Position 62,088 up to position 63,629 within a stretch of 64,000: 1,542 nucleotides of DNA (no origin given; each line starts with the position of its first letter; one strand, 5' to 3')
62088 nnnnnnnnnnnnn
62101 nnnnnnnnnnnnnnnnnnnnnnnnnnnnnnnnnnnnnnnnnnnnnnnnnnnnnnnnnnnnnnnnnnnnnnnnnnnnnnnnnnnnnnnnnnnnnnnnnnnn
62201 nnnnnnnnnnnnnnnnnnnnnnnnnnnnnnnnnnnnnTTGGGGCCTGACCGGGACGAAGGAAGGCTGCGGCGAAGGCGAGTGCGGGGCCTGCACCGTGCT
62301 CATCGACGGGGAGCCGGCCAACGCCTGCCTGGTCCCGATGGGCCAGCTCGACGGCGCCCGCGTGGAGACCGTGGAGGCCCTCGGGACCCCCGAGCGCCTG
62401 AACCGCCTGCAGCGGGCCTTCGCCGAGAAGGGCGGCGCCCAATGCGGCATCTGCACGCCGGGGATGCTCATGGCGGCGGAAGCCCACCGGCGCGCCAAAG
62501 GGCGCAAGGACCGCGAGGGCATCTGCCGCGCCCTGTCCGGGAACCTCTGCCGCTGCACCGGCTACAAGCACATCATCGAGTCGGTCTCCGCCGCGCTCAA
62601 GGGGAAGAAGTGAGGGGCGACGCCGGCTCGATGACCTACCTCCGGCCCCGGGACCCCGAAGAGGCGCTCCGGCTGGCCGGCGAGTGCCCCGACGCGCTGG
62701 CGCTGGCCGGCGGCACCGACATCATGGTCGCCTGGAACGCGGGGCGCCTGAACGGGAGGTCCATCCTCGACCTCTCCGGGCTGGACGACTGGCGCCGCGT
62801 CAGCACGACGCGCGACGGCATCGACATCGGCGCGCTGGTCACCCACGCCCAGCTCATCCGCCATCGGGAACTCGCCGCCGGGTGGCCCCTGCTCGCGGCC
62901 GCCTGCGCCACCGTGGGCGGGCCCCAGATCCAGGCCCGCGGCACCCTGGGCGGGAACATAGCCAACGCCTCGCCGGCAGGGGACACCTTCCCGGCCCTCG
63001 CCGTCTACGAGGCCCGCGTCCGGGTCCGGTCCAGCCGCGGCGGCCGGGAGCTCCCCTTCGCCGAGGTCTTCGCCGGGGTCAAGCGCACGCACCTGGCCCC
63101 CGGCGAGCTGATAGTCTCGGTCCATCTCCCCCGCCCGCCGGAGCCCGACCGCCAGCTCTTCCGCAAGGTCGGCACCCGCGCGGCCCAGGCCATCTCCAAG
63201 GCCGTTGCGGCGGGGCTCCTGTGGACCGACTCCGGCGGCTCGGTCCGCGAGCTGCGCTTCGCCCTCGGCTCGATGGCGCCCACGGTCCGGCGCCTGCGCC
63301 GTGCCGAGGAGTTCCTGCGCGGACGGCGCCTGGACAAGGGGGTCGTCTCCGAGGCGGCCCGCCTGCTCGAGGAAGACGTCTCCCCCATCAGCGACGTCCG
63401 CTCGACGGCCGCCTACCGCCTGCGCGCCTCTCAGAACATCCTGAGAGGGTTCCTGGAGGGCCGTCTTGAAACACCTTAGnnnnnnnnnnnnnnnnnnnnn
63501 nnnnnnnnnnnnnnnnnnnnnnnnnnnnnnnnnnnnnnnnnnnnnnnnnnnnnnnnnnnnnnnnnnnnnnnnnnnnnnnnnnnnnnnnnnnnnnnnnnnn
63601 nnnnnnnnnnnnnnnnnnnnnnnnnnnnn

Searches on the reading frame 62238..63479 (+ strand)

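Call 52: search_protein_families(library=pfam, proteins=[window:62238-63479:+], max_evalue=0.001)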
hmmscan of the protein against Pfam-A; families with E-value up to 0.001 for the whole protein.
window:62238-63479:+ (413 aa): 2 families
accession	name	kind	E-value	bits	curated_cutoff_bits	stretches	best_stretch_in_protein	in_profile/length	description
PF00941.27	FAD_binding_5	-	9.2e-43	146.4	27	1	132-299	3-169/170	FAD binding domain in molybdopterin dehydrogenase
PF03450.22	CO_deh_flav_C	-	7.6e-21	74.6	25.5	1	310-406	4-99/102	CO dehydrogenase flavoprotein C-terminal domain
